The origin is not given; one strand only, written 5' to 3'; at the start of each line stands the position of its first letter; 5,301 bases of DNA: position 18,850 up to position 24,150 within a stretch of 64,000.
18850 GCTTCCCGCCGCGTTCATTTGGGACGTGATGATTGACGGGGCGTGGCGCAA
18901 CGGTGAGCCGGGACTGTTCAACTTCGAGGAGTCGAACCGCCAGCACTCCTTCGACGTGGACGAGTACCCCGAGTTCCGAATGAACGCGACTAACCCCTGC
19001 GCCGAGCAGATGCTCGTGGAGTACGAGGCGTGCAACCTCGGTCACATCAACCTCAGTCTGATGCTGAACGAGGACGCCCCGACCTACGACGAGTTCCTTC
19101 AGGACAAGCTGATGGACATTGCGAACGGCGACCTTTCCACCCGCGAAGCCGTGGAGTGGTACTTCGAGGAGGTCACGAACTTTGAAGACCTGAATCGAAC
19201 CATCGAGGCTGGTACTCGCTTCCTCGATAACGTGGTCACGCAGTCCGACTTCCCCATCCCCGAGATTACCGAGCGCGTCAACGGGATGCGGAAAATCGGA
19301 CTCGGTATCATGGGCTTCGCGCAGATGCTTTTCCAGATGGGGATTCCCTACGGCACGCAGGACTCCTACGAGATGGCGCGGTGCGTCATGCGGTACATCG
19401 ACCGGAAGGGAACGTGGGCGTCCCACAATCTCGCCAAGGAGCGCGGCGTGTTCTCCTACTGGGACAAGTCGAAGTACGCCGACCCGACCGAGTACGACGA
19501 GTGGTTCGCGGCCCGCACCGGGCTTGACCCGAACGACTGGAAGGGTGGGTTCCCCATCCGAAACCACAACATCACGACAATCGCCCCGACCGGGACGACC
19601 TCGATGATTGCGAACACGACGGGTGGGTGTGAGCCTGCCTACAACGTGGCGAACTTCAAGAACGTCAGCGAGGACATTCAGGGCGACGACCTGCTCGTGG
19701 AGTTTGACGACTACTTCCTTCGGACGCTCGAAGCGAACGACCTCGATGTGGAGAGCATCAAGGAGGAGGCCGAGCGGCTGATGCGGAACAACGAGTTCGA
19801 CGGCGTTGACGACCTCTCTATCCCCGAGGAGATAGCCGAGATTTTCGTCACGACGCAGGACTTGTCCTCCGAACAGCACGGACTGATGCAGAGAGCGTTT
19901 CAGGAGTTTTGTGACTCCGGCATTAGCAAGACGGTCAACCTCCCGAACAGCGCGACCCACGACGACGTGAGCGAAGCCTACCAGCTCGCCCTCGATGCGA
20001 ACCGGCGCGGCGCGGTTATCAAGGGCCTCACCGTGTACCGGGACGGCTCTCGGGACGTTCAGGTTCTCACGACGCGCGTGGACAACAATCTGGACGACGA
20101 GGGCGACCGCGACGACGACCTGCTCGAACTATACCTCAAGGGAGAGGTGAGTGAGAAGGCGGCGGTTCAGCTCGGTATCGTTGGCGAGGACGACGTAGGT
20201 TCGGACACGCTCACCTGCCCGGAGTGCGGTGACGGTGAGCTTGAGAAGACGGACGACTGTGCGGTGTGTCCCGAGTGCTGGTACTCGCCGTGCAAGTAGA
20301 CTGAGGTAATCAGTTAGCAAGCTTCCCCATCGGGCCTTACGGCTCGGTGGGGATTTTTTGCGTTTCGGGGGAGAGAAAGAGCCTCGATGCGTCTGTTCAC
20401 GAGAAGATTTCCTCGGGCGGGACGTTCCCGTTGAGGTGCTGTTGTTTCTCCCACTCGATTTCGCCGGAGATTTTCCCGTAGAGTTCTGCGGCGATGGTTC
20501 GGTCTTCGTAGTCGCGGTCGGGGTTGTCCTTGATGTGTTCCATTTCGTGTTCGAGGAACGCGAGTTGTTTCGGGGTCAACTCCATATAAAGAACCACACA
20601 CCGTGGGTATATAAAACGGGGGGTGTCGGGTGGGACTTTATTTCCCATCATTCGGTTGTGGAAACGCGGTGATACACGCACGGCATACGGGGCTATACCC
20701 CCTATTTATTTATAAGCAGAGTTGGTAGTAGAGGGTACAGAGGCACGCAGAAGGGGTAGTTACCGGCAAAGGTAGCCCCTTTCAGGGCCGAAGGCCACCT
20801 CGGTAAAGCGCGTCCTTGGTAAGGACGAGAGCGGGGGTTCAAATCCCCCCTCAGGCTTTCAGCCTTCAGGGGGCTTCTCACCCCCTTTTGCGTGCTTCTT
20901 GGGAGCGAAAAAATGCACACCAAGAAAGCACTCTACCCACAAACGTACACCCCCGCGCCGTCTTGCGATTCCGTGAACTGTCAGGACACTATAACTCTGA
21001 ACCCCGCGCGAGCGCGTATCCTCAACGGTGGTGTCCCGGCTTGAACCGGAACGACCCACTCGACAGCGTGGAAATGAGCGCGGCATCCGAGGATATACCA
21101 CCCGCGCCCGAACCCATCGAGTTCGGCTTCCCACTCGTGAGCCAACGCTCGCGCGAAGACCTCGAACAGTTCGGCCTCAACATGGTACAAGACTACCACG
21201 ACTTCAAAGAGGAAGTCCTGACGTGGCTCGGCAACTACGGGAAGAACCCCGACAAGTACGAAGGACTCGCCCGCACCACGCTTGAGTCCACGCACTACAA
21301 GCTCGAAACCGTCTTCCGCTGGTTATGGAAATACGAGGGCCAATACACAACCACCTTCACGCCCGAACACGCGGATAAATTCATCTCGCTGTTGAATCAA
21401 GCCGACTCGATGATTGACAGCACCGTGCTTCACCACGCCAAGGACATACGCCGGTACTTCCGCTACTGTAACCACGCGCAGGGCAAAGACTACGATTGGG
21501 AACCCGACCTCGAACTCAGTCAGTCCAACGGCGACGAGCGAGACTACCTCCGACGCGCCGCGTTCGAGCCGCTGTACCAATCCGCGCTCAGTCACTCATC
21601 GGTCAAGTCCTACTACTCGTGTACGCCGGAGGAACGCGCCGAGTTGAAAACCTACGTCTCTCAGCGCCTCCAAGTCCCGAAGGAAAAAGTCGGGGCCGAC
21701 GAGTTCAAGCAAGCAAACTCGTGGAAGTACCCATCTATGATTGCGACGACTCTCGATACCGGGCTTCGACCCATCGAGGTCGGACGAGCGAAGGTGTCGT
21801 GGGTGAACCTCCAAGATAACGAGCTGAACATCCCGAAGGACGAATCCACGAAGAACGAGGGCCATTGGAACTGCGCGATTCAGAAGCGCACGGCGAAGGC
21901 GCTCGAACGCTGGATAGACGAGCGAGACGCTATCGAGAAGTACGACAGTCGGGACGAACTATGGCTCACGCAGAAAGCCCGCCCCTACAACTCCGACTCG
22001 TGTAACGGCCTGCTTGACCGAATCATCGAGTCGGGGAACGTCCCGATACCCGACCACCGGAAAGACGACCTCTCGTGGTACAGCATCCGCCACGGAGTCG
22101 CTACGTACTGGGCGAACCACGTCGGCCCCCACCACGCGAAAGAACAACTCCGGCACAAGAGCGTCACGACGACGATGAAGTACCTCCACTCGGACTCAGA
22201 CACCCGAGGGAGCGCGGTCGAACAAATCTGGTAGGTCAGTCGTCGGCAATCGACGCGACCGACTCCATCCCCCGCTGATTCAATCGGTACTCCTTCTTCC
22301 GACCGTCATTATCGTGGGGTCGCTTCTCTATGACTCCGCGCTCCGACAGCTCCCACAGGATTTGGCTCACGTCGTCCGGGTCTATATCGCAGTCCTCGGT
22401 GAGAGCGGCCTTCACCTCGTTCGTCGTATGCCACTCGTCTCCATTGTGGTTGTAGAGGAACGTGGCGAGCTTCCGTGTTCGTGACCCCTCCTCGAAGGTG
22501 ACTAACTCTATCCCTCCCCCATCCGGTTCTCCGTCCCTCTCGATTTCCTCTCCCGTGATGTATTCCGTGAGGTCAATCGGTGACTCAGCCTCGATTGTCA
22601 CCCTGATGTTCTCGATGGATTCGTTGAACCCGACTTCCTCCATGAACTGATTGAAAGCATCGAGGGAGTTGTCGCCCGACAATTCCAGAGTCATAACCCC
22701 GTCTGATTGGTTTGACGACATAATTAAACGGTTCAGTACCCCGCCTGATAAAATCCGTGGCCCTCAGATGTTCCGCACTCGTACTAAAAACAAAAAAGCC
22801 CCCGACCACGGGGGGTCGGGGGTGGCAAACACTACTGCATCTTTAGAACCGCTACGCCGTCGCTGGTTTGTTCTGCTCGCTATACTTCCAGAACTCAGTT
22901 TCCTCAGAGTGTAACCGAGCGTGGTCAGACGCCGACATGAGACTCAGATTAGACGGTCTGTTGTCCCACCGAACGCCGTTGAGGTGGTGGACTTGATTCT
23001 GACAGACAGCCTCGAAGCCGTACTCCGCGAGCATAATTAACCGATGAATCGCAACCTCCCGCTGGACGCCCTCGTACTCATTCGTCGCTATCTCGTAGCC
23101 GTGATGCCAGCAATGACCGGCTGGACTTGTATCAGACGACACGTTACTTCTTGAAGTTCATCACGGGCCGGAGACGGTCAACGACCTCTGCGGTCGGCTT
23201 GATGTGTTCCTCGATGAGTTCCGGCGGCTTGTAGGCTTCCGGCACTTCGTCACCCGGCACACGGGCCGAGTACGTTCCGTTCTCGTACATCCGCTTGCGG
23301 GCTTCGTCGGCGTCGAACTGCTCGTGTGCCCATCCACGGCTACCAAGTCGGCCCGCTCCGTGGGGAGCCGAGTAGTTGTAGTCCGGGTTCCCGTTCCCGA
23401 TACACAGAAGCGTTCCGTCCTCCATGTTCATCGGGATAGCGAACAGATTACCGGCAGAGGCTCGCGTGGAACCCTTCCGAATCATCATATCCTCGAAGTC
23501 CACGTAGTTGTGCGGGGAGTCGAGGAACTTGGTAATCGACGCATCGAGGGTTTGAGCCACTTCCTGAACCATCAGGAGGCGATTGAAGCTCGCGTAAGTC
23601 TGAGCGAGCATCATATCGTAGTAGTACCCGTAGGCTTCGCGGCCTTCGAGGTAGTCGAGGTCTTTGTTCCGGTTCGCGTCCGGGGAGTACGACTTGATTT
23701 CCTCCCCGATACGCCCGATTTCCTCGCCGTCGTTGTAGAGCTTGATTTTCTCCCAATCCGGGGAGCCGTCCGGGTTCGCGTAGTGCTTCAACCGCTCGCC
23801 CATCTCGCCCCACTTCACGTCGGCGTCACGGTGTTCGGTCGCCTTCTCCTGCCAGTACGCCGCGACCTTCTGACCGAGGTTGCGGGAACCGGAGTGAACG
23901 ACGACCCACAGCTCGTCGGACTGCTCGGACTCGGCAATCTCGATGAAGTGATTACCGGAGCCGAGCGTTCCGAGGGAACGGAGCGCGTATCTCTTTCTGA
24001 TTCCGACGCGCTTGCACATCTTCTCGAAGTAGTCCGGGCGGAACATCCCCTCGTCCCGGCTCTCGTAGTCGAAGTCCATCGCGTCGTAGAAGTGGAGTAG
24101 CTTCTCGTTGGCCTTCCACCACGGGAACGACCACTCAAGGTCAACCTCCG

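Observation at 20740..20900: Candidate attP: tRNA-Thr-like 3' half plus terminator hairpin directly upstream of a tyrosine integrase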

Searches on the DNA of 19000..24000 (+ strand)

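Call 6: search_dna_similar(query=window:19000-24000:+, collection=phages, mode=near)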
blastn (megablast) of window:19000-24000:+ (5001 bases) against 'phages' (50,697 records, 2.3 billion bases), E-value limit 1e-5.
Records with a match: 41; places in all: 66; records where one place covers at least 80% of the query: 16.
Best place of each record, by identity: >=99% 2; 95-99% 2; 80-90% 37.
By first word of the organism name: Halorubrum 29; Haloarcula 9; Halophage 2; Hardygib1 1.
By host as written in the record: Halorubrum sp. 16; Halorubrum coriense 5; Haloarcula californiae 5; Haloarcula japonica 4; Halorubrum sodomense 3; Halorubrum sp. B2-2 2; Halorubrum sp. s5a-3 2; - 2; and 2 more.
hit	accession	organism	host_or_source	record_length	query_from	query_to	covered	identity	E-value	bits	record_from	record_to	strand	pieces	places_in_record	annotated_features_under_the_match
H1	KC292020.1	Halorubrum tailed phage 8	Halorubrum sp. B2-2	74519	1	5001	100%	100.0%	0e+0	9236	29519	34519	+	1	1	38: ribonucleotide reductase | 41: integrase | 44: RtcB | 42: hypothetical protein | 43: HNH protein | and 2 other names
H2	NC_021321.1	Halorubrum tailed phage 8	Halorubrum sp. B2-2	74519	1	5001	100%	100.0%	0e+0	9236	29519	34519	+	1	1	38: ribonucleotide reductase | 41: integrase | 44: tRNA splicing ligase | 42: hypothetical protein | 43: HNH endonuclease | and 2 other names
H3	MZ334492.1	Halorubrum phage HRTV-14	Halorubrum sp.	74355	1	5001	100%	97.7%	0e+0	8608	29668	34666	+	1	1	class II ribonucleotide reductase | integrase | RNA-splicing ligase RtcB | winged HTH | HNH endonuclease | and 2 other names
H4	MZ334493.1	Halorubrum phage HRTV-17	Halorubrum sp.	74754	1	5001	100%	97.1%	0e+0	8427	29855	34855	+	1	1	class II ribonucleotide reductase | integrase | RNA-splicing ligase RtcB | winged HTH | HNH endonuclease | and 2 other names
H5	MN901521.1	Halorubrum virus Serpecor1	Halorubrum coriense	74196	1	5001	100%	89.2%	0e+0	6213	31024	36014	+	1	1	ribonucleotide reductase Rnr | site-specific integrase Int | RNA-splicing ligase RtcB | winged-helix domain protein | HNH endonuclease | and 2 other names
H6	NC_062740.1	Halorubrum virus Serpecor1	Halorubrum coriense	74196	1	5001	100%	89.2%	0e+0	6213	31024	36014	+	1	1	ribonucleotide reductase | site-specific integrase Int | tRNA splicing ligase | winged-helix domain protein | HNH endonuclease | and 2 other names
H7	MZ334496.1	Halorubrum tailed virus 10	Halorubrum sp.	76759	1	4996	90%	88.3%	0e+0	5362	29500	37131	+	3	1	type IIG restriction modification enzyme | class II ribonucleotide reductase | integrase | RNA-splicing ligase RtcB | winged HTH | and 2 other names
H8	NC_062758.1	Halorubrum tailed virus 10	Halorubrum sp.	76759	1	4996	90%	88.3%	0e+0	5362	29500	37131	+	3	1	type IIG restriction modification enzyme | ribonucleotide reductase | integrase | tRNA splicing ligase | winged HTH | and 2 other names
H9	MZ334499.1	Halorubrum virus HRTV-22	Halorubrum sp.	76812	1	4996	90%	88.0%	0e+0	5299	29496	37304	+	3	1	type IIG restriction modification enzyme | class II ribonucleotide reductase | integrase | RNA-splicing ligase RtcB | winged HTH | and 2 other names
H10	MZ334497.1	Halorubrum virus HRTV-18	Halorubrum sp.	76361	1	4996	90%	88.2%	0e+0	5322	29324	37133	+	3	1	type IIG restriction modification enzyme | class II ribonucleotide reductase | integrase | RNA-splicing ligase RtcB | winged HTH | and 2 other names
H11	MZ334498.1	Halorubrum virus HRTV-20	Halorubrum sp.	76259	1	4996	90%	88.1%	0e+0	5317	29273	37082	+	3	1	type IIG restriction modification enzyme | class II ribonucleotide reductase | integrase | RNA-splicing ligase RtcB | winged HTH | and 2 other names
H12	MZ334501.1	Halorubrum sodomense tailed virus 4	Halorubrum sodomense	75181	1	4996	90%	88.1%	0e+0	5317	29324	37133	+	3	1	type IIG restriction modification enzyme | class II ribonucleotide reductase | integrase | RNA-splicing ligase RtcB | winged HTH | and 2 other names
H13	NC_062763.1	Halorubrum sodomense tailed virus 4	Halorubrum sodomense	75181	1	4996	90%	88.1%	0e+0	5317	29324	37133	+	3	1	type IIG restriction modification enzyme | ribonucleotide reductase | integrase | tRNA splicing ligase | winged HTH | and 2 other names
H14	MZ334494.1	Halorubrum virus HRTV-19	Halorubrum sp.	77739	1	4996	90%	88.1%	0e+0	5311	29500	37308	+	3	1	type IIG restriction modification enzyme | class II ribonucleotide reductase | integrase | RNA-splicing ligase RtcB | winged HTH | and 2 other names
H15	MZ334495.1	Halorubrum virus HRTV-23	Halorubrum sp.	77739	1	4996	90%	88.1%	0e+0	5311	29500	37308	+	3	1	type IIG restriction modification enzyme | class II ribonucleotide reductase | integrase | RNA-splicing ligase RtcB | winged HTH | and 2 other names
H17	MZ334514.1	Halorubrum virus HSTV-3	Halorubrum sodomense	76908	1383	4996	65%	85.4%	0e+0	3354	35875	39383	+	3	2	integrase | RNA-splicing ligase RtcB | winged HTH | hypothetical protein (x3) | tRNA-Thr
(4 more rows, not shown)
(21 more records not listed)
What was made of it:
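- On Haloferacalesvirus (Hafunaviridae) genome: 100% to HRTV-8 and 85-98% to 39 other records over this 5-kb stretch (call 6).
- Identity of the window: 100% to HRTV-8 (call 6). The window is collinear and 100% identical with the packaged linear HRTV-8 genome (call 6).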

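Call 7: get_annotated_region(hit=H2, flank=1500)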
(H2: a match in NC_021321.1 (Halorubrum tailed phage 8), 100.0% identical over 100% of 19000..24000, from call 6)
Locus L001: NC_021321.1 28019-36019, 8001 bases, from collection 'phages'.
description: Halorubrum tailed phage 8, complete genome.
organism: Halorubrum tailed phage 8 (NCBI taxid 2847109)
taxonomy: Viruses; Duplodnaviria; Heunggongvirae; Uroviricota; Caudoviricetes; Thumleimavirales; Hafunaviridae; Haloferacalesvirus; Haloferacalesvirus HRTV8
host: Halorubrum sp. B2-2; source: -; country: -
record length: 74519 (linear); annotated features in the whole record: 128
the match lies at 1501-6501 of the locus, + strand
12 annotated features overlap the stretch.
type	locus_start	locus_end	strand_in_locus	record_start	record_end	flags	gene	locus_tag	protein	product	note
CDS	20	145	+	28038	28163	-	37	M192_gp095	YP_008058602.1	hypothetical protein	-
CDS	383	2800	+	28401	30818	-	38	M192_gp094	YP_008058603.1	ribonucleotide reductase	Ribonucleotide reductase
CDS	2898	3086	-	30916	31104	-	39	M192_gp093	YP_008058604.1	hypothetical protein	-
tRNA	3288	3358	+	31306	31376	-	40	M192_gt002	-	tRNA-Thr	tRNA Thr (ggt)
CDS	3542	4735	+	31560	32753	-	41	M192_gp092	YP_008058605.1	integrase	Integrase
CDS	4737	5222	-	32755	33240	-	42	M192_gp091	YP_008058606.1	hypothetical protein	-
CDS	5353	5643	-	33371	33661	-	43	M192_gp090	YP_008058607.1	HNH endonuclease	-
CDS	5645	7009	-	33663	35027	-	44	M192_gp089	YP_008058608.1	tRNA splicing ligase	RtcB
CDS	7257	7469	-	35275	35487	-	45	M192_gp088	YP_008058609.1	hypothetical protein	-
CDS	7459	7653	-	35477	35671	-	46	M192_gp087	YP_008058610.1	hypothetical protein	-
CDS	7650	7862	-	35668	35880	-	47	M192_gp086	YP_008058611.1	hypothetical protein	-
CDS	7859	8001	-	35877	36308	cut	48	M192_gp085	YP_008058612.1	hypothetical protein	-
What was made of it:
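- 21041..22234 (+): Tyrosine integrase (397 aa from TTG 21041; alternative ATG at 21074). Annotated in GenBank (call 7).
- Closest known: attP of HF1-group haloviruses. Different: The HRTV-8 record still labels the feature a plain tRNA and omits the small ORF (call 7).
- The record annotates a tRNA (call 7).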

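Call 8: get_annotated_region(hit=H17, flank=2500)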
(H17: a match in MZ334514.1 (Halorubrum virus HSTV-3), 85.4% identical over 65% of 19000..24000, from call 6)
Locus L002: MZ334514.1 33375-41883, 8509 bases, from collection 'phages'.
description: Halorubrum virus HSTV-3 isolate HSTV-3/39, complete genome.
organism: Halorubrum virus HSTV-3 (NCBI taxid 2878012)
taxonomy: Viruses; Duplodnaviria; Heunggongvirae; Uroviricota; Caudoviricetes; Thumleimavirales; Hafunaviridae; Haloferacalesvirus
host: Halorubrum sodomense; source: solar saltern; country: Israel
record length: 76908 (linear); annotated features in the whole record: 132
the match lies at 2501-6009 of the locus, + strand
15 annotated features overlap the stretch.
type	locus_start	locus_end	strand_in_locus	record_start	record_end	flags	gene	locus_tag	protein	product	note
CDS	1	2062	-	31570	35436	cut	-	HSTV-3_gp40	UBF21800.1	type IIG restriction modification enzyme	-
CDS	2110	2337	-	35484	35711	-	-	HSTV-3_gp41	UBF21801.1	putative ribosomal protein L21e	SH3-like domain protein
CDS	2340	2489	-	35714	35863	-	-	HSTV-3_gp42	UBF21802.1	Zn finger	-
CDS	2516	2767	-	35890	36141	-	-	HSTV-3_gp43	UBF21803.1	hypothetical protein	-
tRNA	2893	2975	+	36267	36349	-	-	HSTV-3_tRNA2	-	tRNA-Thr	tRNA-Thr (anticodon GGT)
CDS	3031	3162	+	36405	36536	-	-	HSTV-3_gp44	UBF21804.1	hypothetical protein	-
CDS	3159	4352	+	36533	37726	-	-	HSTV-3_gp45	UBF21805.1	integrase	-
CDS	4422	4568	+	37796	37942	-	-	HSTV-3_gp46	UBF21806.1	hypothetical protein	-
CDS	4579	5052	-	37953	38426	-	-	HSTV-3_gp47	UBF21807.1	winged HTH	-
CDS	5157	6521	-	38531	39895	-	-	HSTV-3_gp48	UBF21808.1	RNA-splicing ligase RtcB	-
CDS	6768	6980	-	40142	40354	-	-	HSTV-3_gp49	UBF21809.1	hypothetical protein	-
CDS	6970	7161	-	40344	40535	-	-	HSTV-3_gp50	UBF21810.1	hypothetical protein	-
CDS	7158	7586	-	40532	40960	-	-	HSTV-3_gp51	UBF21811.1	hypothetical protein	-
CDS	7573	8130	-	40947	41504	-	-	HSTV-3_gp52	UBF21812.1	dCTP deaminase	-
CDS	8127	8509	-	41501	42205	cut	-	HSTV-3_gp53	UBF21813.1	thymidylate synthase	-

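Call 9: get_annotated_region(hit=H5, flank=500)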
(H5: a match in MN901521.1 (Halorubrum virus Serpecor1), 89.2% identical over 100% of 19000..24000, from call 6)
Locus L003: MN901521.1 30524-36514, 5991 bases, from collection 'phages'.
description: Halorubrum virus Serpecor1, complete genome.
organism: Halorubrum virus Serpecor1 (NCBI taxid 2721757)
taxonomy: Viruses; Duplodnaviria; Heunggongvirae; Uroviricota; Caudoviricetes; Thumleimavirales; Hafunaviridae; Haloferacalesvirus; Haloferacalesvirus Serpecor1
host: Halorubrum coriense; source: Serpentine Lake, Western Australia; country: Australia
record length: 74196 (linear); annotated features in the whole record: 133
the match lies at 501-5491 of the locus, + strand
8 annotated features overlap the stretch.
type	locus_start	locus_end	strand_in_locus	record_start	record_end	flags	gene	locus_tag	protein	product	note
CDS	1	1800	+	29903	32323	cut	-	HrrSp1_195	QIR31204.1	ribonucleotide reductase Rnr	contains three CxxC motifs; conserved domain NrdJ_Z (TIGR02504) ribonucleoside-diphosphate reductase, ...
CDS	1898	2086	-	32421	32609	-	-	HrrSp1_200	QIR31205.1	hypothetical protein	-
tRNA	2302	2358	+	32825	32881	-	-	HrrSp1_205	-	tRNA-Thr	predicted by tRNAscan but with low score and poor secondarys structure; probable attP of virus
CDS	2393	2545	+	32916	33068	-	-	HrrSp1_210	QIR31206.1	hypothetical protein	-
CDS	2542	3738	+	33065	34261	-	-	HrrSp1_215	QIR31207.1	site-specific integrase Int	conserved domain Phage_integrase (pfam00589) Phage integrase family; conserved domain DNA_BRE_C (cd00397) DNA ...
CDS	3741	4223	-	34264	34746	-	-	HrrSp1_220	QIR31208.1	winged-helix domain protein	conserved domain, winged helix-like DNA-binding domain (IPR036388)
CDS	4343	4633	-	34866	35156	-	-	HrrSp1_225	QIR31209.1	HNH endonuclease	conserved domain HNH_3 (pfam13392) HNH endonuclease; This is a zinc-binding loop of Fold group 7 as found in ...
CDS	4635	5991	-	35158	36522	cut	-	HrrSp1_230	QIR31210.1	RNA-splicing ligase RtcB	conserved domain RtcB (pfam01139) tRNA-splicing ligase RtcB; This family of RNA ligases join 2',3'-cyclic phosphate and ...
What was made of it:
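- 22236..22721 (-): Convergent 161-aa protein, annotated as winged HTH in relatives. Calls 7-9.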

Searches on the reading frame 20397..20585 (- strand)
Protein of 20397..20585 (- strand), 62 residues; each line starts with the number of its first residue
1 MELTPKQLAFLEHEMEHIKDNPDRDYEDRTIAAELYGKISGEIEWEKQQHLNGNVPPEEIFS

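Call 44: search_protein_families(library=pfam, proteins=[window:20397-20585:-], max_evalue=0.01)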
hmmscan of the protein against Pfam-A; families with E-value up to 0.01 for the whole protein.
window:20397-20585:- (62 aa): 0 families

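Call 78: find_homologous_proteins(query=window:20397-20585:-, max_evalue=0.001)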
Query window:20397-20585:- (62 aa): 6 proteins with E <= 0.001 among 6 candidates.
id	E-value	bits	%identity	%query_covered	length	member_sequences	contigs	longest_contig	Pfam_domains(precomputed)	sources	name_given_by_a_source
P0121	8.8e-33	129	95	100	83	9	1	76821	-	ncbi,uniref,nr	ncbi:hypothetical protein HJTV-2_gp49 [Haloarcula virus HJTV-2]|uniref:Uncharacterized protein n=1 T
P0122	1.2e-29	119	87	100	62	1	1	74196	-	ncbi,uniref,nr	ncbi:hypothetical protein M1M18_gp095 [Halorubrum virus Serpecor1]|uniref:Uncharacterized protein n=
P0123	3.1e-29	117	84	100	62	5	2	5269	-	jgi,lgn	-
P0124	2.1e-24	102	76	100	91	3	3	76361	-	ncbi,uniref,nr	ncbi:hypothetical protein M1M41_gp086 [Halorubrum sodomense tailed virus 4]|uniref:Uncharacterized p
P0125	1.1e-22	97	73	100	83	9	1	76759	-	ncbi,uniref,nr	ncbi:hypothetical protein HRTV-10_gp39 [Halorubrum tailed virus 10]|uniref:Uncharacterized protein n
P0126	1.5e-16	77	75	77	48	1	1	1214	-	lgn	-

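Call 79: find_encoding_contigs(protein=P0123, flank=2500, max_places=6)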
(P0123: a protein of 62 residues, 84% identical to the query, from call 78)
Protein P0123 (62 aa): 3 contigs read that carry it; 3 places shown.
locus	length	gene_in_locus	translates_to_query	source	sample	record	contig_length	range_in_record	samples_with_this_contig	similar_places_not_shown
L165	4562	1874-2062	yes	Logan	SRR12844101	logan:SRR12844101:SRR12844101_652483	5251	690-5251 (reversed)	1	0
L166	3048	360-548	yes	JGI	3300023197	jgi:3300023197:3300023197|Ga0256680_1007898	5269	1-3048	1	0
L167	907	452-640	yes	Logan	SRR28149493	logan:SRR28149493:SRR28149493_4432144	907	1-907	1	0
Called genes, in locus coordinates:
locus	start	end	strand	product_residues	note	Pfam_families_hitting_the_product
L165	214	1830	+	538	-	-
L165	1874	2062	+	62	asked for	-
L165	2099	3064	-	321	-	-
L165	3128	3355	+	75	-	PF26460:DUF8139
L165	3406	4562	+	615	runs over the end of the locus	?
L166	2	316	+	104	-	?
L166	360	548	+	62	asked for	-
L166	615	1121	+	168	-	PF25912:DUF7964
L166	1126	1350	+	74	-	PF26460:DUF8139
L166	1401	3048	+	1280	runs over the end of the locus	PF02384:N6_Mtase, PF20473:MmeI_Mtase (faint), PF07669:Eco57I, PF12950:TaqI_C (weak)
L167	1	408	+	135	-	?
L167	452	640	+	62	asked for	-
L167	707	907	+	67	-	?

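Call 80: find_encoding_contigs(protein=P0126, flank=1500, max_places=4)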
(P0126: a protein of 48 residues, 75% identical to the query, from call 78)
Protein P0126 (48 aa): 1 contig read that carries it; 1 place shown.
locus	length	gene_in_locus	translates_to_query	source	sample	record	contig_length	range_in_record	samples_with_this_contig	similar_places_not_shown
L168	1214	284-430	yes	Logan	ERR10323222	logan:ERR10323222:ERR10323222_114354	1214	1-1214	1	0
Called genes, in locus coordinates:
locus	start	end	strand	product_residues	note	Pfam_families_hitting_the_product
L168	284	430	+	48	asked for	-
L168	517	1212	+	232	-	?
